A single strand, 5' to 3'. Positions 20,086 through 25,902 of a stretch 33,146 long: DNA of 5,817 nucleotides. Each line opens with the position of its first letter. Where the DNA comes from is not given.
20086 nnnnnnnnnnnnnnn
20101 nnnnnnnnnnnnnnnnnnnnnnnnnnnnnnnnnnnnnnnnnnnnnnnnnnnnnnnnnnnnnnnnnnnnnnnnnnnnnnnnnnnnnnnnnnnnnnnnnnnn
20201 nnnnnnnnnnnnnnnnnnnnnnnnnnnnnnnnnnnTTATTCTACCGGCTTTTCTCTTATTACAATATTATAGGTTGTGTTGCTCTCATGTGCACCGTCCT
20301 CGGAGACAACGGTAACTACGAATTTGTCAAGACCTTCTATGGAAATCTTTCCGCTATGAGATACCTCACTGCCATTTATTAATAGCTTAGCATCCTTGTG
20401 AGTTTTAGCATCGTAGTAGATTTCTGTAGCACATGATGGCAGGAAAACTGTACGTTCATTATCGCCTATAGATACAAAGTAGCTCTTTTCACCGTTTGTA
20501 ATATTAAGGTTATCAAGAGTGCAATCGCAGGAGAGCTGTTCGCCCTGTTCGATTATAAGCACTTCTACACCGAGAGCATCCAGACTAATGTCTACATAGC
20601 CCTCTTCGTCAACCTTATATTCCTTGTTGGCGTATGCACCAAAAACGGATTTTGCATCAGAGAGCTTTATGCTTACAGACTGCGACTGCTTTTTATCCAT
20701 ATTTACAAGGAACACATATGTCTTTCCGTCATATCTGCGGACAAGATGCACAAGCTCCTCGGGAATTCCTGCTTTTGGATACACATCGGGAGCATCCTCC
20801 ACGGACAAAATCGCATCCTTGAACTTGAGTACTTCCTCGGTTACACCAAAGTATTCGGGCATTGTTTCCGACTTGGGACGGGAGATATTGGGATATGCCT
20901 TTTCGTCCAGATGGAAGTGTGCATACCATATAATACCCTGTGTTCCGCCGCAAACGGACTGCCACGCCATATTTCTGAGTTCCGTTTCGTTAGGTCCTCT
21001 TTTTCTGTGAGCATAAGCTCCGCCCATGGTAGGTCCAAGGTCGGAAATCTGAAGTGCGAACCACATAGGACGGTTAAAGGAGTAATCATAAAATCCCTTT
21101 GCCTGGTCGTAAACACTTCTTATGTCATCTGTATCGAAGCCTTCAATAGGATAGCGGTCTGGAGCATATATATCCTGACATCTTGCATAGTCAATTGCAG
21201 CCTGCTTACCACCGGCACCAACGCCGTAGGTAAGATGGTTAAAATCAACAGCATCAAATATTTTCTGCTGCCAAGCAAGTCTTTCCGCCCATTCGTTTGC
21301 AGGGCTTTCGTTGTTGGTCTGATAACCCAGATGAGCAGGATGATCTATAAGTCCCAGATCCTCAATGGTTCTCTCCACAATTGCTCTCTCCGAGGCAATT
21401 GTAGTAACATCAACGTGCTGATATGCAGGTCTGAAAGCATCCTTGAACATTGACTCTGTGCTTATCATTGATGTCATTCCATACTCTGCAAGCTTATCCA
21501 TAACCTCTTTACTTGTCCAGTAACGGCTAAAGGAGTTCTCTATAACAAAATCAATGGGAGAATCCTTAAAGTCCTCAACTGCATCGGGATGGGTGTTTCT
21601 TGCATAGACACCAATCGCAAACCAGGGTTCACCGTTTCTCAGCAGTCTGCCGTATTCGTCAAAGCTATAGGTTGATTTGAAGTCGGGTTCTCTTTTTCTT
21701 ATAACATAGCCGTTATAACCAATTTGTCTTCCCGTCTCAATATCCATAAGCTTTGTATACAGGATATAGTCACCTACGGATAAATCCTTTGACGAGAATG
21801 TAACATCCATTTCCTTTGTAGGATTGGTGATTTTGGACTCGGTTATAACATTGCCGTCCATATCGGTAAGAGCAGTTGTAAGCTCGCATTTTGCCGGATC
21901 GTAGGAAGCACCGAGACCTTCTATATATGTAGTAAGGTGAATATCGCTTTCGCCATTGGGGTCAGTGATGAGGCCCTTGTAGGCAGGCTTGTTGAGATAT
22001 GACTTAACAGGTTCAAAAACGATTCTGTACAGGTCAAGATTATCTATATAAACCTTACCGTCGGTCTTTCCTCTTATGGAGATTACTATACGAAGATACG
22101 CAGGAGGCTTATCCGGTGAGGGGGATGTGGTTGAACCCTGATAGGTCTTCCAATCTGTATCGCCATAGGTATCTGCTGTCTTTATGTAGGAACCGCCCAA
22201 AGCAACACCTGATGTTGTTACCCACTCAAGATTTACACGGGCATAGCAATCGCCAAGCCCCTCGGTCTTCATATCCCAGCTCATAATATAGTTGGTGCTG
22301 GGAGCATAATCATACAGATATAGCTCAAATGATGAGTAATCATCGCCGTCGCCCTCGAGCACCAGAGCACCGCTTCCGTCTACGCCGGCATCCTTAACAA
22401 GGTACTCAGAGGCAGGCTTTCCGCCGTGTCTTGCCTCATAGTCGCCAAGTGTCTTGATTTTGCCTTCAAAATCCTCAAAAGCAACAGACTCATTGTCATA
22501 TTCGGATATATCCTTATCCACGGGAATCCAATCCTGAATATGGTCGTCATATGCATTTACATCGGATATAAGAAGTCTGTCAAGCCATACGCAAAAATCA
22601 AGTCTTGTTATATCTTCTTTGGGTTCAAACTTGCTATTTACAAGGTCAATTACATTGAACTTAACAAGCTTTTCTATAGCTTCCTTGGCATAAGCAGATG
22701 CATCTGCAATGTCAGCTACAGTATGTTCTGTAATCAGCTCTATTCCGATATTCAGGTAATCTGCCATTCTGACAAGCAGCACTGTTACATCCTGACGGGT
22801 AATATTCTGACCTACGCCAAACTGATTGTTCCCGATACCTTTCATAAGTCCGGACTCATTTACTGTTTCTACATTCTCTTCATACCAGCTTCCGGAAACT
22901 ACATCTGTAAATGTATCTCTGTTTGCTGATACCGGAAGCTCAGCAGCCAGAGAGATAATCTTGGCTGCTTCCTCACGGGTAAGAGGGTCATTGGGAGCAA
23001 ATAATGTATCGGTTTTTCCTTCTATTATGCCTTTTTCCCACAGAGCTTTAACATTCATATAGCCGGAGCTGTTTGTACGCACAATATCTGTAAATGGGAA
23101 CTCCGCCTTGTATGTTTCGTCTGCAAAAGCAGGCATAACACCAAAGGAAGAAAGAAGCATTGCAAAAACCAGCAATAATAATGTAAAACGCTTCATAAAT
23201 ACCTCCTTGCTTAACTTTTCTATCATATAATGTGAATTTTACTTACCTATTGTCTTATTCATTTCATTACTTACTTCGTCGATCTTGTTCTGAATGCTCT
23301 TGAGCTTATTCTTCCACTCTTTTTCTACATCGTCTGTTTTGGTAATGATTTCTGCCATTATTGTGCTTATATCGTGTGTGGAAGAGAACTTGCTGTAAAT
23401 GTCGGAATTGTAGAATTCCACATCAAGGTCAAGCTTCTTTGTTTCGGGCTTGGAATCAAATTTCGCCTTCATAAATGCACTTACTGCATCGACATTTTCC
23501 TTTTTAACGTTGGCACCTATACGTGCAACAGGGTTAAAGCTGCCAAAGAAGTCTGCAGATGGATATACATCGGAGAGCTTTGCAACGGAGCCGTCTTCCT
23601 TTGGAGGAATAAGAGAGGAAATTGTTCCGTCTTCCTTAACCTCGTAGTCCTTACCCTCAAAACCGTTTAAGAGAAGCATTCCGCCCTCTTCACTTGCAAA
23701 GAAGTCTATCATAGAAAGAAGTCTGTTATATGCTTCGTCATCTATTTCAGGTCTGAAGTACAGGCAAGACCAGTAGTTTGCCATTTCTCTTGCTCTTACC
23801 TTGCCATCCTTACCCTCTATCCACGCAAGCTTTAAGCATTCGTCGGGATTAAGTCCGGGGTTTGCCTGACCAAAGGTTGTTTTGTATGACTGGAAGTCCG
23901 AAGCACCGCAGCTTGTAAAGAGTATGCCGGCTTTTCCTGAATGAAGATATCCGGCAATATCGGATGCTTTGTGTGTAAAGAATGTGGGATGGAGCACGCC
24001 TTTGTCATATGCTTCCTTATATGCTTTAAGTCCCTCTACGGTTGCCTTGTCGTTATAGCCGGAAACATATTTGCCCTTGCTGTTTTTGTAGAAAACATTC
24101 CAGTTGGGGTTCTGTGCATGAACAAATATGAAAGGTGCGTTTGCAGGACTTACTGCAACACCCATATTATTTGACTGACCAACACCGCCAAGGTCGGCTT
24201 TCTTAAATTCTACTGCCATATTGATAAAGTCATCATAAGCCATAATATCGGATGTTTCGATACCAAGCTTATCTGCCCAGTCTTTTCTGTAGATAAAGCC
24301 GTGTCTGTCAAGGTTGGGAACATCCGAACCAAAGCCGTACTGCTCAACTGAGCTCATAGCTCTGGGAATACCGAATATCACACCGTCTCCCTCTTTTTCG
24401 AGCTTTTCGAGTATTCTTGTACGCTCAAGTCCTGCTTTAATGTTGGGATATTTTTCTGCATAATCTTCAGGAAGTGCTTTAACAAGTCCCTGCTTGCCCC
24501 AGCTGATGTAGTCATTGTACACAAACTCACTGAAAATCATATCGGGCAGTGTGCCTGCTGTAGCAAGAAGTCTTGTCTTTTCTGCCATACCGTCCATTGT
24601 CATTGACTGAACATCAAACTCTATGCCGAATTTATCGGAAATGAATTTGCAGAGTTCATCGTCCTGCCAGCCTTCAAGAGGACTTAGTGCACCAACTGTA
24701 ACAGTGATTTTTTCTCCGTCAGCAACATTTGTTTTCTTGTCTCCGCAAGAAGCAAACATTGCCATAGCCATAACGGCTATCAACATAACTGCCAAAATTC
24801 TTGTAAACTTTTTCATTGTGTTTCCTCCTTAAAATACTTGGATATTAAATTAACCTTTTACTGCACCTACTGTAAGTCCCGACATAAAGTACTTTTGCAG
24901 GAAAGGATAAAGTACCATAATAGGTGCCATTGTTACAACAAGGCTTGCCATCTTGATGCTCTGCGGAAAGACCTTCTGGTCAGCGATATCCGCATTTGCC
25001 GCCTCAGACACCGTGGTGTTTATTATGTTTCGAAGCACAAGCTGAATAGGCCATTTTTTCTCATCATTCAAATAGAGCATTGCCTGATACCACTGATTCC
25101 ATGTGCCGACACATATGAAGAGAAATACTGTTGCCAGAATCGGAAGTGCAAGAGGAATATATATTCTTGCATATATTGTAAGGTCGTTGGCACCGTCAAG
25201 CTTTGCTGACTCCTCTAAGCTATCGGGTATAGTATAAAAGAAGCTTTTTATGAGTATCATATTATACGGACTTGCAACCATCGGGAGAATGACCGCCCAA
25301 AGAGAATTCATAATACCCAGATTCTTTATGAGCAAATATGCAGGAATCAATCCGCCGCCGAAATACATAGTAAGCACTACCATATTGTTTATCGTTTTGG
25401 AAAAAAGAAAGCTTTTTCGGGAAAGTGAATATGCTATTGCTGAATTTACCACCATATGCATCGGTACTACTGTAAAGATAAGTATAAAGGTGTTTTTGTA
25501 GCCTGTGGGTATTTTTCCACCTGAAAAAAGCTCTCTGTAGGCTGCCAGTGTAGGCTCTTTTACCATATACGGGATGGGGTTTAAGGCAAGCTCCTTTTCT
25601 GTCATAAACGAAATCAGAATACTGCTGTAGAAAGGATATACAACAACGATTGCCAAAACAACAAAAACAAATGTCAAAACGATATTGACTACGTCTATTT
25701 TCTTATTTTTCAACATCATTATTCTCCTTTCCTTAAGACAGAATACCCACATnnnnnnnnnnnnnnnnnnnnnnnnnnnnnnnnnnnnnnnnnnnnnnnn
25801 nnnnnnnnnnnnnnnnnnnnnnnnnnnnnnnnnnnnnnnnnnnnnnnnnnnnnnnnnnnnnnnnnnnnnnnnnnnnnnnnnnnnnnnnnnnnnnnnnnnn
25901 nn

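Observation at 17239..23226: Tandem ~1000-aa SLH paralogues with a TIM-barrel-like core that keeps an NNE motif but lacks an obvious nucleophile glutamate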

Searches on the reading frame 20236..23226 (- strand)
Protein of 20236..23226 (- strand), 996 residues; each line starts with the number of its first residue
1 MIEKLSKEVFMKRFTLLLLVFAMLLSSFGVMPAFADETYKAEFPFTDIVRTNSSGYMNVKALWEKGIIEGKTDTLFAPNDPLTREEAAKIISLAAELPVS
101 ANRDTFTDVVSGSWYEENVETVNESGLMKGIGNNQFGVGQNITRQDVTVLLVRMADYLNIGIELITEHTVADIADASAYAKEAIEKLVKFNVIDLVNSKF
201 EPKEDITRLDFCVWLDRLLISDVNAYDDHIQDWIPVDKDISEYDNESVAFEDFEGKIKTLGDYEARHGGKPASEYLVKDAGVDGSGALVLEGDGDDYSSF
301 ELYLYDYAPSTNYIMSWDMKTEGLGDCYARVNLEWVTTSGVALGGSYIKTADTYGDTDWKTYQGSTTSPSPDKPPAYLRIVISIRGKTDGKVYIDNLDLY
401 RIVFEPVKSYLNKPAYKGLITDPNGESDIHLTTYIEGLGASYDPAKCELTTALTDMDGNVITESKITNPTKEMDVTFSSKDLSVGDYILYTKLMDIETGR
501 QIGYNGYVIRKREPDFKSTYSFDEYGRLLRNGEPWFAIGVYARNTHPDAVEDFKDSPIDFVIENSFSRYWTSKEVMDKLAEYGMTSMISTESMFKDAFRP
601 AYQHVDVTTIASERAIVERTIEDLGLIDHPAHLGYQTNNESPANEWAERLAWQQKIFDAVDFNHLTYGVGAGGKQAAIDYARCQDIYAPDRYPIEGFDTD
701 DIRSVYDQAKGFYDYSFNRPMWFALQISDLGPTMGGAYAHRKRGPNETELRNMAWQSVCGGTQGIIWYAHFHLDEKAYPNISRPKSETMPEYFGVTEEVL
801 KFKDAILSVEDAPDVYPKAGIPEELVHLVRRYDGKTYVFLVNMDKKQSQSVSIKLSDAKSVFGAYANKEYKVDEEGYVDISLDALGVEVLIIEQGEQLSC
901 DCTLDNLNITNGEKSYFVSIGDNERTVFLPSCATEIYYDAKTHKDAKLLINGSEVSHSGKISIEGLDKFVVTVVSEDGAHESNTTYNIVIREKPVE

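Call 4: search_protein_families(library=pfam, proteins=[window:20236-23226:-], max_evalue=1)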
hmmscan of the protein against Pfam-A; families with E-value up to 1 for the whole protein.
window:20236-23226:- (996 aa): 4 families
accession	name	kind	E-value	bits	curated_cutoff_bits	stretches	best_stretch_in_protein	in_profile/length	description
PF00395.25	SLH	-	2.5e-26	91.8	20.8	3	105-147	1-43/44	S-layer homology domain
PF12733.13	Cadherin-like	-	0.00017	22.4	24.2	1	924-991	17-87/89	Cadherin-like beta sandwich domain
PF08522.16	BT_3987-like_N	-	0.067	14.3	25.9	1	833-918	25-109/120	BT_3987-like, N-terminal domain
PF24219.2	DUF7438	-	0.57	11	25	0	82-124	1-45/57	Family of unknown function (DUF7438)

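Call 10: search_protein_families(library=ncbifam, proteins=[window:20236-23226:-], max_evalue=0.1)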
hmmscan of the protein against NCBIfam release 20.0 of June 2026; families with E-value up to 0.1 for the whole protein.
window:20236-23226:- (996 aa): 2 families
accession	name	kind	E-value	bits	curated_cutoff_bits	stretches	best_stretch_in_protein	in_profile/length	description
NF033190.2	inl_like_NEAT_1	exception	1.1e-10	40.5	1275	1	105-219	581-691/754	NEAT domain-containing leucine-rich repeat protein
NF011106.0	PRK14533.1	equivalog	0.084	12.8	128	0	847-883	48-83/91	co-chaperonin GroES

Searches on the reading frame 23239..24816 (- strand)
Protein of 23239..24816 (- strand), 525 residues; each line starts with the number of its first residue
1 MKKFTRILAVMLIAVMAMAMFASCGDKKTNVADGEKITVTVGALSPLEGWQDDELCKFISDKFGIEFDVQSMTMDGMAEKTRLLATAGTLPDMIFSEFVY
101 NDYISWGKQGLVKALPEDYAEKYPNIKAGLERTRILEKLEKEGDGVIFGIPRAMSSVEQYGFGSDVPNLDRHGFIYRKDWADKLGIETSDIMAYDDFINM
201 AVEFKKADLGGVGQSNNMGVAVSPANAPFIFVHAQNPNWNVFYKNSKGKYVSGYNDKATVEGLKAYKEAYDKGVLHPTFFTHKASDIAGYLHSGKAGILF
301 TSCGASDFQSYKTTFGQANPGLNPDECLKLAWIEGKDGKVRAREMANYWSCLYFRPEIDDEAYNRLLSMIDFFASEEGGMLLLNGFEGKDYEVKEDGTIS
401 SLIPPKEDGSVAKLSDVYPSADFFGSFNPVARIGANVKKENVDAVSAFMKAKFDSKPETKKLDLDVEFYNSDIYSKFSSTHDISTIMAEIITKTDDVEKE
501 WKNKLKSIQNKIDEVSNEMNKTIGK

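Call 7: search_protein_families(library=pfam, proteins=[window:23239-24816:-], max_evalue=0.001)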
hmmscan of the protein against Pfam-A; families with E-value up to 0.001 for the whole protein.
window:23239-24816:- (525 aa): 1 family
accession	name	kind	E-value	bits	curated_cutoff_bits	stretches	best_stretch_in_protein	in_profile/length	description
PF13416.11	SBP_bac_8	-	5.5e-10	39.9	27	1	61-314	9-203/279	Bacterial extracellular solute-binding protein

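Call 77: search_protein_families(library=ncbifam, proteins=[window:23239-24816:-], max_evalue=0.00001)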
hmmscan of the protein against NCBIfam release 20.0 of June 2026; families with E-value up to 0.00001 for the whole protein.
window:23239-24816:- (525 aa): 0 families

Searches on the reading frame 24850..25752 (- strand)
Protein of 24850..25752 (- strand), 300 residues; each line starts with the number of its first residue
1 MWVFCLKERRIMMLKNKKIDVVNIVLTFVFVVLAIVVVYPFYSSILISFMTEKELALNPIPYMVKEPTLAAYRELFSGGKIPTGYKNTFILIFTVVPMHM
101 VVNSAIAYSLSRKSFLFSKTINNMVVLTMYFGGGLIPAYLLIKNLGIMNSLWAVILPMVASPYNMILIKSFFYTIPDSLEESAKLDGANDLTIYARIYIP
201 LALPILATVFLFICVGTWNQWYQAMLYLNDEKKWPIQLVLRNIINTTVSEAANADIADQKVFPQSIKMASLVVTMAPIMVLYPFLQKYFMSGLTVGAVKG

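Call 7: search_protein_families(library=pfam, proteins=[window:24850-25752:-], max_evalue=0.001)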
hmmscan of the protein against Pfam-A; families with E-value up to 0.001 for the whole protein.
window:24850-25752:- (300 aa): 1 family
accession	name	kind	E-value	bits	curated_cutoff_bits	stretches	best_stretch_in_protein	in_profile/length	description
PF00528.27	BPD_transp_1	-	3.7e-09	37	26.4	1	109-290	43-179/184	Binding-protein-dependent transport system inner membrane component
